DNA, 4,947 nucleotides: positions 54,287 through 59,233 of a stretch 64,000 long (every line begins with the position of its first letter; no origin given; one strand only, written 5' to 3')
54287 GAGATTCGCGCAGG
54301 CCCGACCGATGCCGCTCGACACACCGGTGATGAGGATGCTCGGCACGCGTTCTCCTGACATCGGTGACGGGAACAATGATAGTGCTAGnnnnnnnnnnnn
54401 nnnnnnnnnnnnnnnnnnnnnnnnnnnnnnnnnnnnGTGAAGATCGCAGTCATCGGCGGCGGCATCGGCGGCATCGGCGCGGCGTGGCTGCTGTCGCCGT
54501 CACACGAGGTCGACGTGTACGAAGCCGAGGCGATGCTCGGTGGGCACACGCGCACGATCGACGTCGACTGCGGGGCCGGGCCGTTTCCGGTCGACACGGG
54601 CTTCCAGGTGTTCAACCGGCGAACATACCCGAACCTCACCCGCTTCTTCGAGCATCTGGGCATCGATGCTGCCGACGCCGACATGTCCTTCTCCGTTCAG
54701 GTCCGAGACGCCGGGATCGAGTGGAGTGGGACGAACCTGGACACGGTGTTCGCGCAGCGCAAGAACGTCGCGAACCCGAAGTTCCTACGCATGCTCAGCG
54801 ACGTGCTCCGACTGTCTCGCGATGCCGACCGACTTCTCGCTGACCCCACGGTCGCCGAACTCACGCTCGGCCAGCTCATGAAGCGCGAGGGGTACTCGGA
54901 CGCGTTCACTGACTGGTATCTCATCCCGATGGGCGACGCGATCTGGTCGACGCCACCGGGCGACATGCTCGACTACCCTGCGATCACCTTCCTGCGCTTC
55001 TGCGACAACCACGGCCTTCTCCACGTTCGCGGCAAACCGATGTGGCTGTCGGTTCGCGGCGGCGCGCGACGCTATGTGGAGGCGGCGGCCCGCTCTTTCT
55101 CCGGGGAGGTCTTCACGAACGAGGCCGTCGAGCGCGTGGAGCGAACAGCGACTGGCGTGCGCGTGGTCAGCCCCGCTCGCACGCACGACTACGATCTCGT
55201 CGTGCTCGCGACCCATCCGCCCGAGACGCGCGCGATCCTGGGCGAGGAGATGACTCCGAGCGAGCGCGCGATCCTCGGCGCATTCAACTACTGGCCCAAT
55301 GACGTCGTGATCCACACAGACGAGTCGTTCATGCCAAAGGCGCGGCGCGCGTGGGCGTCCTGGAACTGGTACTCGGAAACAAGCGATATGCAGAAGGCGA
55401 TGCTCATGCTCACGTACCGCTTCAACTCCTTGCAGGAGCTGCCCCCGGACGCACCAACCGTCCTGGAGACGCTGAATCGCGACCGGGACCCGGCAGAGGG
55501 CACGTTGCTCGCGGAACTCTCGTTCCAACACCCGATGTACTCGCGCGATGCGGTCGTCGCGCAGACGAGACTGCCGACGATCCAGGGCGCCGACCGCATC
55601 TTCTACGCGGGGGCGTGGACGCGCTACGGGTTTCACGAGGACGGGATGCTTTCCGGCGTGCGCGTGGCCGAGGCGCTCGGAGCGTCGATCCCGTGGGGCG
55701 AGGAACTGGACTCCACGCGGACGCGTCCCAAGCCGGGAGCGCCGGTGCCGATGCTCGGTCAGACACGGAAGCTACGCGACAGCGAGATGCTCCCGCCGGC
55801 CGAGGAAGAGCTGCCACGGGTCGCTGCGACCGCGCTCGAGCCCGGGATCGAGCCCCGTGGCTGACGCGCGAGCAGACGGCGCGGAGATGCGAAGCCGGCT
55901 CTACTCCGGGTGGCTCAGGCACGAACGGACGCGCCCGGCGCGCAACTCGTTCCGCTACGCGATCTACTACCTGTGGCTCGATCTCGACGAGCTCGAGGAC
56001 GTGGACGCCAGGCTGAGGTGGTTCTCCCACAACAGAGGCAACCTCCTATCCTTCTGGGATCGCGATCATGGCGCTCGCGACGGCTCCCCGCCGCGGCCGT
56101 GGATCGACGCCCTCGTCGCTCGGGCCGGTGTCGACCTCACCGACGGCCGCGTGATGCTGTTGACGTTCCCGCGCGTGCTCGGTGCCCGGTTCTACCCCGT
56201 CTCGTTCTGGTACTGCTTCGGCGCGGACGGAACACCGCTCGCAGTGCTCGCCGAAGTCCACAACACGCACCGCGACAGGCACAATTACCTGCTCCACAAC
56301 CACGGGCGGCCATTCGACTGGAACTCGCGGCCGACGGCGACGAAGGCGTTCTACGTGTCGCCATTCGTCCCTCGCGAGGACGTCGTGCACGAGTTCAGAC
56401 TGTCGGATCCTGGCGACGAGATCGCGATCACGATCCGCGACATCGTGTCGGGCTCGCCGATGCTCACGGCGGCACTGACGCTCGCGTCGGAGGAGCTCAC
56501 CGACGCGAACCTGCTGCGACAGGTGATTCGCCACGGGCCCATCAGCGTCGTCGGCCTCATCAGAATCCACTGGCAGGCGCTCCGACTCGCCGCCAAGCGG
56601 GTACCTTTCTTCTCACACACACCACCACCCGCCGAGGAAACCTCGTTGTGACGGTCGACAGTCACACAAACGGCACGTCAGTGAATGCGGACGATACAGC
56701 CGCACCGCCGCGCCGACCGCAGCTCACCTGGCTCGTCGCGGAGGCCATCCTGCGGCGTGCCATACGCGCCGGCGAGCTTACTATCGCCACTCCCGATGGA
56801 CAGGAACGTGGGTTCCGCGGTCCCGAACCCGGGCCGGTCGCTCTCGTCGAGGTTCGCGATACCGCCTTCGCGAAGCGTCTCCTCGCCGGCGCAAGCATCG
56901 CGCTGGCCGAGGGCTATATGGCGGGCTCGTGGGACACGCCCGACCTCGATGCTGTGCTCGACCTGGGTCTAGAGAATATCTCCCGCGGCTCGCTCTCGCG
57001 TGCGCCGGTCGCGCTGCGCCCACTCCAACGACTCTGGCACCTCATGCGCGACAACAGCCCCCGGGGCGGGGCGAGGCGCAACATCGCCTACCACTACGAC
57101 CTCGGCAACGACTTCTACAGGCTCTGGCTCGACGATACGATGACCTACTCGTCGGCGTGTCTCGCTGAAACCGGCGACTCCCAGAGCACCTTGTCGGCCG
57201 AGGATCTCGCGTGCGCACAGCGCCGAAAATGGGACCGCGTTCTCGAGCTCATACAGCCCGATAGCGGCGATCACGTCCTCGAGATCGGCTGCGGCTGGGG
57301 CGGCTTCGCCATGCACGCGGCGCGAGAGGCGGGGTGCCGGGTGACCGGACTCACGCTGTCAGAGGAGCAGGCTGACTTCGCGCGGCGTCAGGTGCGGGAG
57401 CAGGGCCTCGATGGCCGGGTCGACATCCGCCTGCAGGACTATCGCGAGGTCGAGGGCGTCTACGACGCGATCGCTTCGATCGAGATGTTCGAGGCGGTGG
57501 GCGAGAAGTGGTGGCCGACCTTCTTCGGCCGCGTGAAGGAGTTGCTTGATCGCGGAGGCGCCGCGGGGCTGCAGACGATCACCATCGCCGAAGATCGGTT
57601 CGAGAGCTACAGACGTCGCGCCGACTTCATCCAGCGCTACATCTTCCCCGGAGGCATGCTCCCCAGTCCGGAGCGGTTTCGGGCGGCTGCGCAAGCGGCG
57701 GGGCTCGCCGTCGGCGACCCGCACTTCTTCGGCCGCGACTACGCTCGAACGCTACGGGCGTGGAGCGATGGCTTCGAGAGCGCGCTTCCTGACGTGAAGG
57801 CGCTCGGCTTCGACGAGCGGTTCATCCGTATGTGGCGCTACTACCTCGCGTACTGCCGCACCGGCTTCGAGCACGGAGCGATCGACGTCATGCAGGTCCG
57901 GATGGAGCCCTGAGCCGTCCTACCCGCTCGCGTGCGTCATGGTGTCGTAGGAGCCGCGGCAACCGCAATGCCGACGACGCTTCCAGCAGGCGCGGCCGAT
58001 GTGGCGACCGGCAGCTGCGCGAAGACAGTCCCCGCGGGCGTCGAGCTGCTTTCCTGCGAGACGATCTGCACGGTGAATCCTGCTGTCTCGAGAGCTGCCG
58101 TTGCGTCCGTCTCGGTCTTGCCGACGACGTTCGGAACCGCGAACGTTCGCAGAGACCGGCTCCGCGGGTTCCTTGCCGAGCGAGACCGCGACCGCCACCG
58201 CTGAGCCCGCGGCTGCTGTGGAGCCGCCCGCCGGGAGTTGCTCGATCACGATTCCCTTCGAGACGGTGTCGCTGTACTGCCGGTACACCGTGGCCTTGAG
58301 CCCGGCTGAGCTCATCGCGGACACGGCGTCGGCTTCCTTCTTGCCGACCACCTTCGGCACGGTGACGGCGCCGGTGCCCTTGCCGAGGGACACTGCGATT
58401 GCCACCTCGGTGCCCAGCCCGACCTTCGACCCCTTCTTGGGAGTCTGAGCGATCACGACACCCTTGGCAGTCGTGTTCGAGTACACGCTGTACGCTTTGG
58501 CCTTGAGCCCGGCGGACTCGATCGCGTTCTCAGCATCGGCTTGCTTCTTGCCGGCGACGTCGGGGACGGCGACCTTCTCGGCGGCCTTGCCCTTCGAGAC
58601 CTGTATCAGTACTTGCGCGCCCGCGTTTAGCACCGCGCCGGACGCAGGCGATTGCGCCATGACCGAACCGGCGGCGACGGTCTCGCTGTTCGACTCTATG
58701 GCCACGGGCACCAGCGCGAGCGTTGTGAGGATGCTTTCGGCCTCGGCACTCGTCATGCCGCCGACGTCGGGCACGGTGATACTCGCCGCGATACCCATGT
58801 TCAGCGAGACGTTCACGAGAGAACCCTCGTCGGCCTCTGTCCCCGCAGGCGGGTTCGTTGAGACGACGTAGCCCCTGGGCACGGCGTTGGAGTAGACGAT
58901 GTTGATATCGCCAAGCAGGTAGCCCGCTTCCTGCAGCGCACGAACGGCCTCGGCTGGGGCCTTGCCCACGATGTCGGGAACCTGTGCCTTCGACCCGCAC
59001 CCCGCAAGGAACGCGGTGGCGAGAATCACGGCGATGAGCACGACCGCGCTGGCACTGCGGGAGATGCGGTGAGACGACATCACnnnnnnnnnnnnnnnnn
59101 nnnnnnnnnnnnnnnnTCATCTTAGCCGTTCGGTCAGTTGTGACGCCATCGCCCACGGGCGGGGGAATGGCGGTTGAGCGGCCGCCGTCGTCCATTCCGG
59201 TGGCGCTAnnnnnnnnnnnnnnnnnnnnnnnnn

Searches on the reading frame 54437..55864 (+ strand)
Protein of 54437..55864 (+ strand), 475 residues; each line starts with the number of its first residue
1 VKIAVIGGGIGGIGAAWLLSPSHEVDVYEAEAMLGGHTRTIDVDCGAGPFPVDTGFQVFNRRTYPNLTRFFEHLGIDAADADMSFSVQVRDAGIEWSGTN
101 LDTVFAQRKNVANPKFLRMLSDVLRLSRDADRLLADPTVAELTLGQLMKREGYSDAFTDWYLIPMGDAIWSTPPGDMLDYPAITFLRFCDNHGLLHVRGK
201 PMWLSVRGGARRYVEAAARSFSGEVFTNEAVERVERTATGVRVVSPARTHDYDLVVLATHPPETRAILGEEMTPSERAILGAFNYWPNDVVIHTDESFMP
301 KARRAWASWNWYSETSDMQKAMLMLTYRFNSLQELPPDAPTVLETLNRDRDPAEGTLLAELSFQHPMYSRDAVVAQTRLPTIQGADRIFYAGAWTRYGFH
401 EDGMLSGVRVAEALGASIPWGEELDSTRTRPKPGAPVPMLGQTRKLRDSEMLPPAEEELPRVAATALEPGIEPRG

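Call 92: search_protein_families(library=pfam, proteins=[window:54437-55864:+], max_evalue=0.00001)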
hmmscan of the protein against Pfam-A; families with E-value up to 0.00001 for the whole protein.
window:54437-55864:+ (475 aa): 3 families
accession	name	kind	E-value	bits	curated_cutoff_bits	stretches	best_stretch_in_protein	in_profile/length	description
PF01593.30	Amino_oxidase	-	3.2e-21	76.6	19.8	1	11-302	2-299/443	Flavin containing amine oxidoreductase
PF13450.12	NAD_binding_8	-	4e-14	53.1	21.9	1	5-74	1-68/68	NAD(P)-binding Rossmann-like domain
PF01266.30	DAO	-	2.4e-07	31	27.9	0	2-38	1-38/353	FAD dependent oxidoreductase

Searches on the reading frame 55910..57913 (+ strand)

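Call 92: search_protein_families(library=pfam, proteins=[window:55910-57913:+], max_evalue=0.00001)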
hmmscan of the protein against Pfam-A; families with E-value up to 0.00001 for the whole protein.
window:55910-57913:+ (667 aa): 6 families
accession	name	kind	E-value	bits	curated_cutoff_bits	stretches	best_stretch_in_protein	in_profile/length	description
PF02353.26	CMAS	-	1.3e-81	274.4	27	1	389-663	7-273/273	Mycolic acid cyclopropane synthetase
PF13649.12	Methyltransf_25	-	3.4e-14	53.7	27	1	456-550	1-97/97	Methyltransferase domain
PF08242.18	Methyltransf_12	-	4.9e-10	40.4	30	1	457-550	1-96/98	Methyltransferase domain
PF13489.12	Methyltransf_23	-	7.5e-10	39.2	27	1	439-601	7-161/164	Methyltransferase domain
PF08241.18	Methyltransf_11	-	1.2e-09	39.1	21.2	1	457-551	1-92/95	Methyltransferase domain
PF13847.12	Methyltransf_31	-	1.3e-06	28.6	27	1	451-550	2-105/145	Methyltransferase domain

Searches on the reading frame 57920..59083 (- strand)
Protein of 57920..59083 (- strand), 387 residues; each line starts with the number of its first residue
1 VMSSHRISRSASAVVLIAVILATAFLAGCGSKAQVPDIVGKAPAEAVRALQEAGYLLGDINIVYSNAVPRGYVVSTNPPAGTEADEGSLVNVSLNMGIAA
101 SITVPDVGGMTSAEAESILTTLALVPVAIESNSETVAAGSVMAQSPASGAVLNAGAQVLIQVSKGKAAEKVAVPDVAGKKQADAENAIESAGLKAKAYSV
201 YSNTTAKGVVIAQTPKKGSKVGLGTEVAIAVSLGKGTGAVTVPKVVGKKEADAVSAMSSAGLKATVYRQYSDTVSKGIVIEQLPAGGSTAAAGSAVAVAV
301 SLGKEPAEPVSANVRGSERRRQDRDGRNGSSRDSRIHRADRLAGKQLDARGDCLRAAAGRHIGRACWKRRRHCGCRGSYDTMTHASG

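Call 92: search_protein_families(library=pfam, proteins=[window:57920-59083:-], max_evalue=0.00001)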
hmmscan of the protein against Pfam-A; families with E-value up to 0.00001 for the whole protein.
window:57920-59083:- (387 aa): 1 family
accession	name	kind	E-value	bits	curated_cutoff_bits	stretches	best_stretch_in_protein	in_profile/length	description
PF03793.24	PASTA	-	1.6e-55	185.4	23.2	4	102-164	1-64/64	PASTA domain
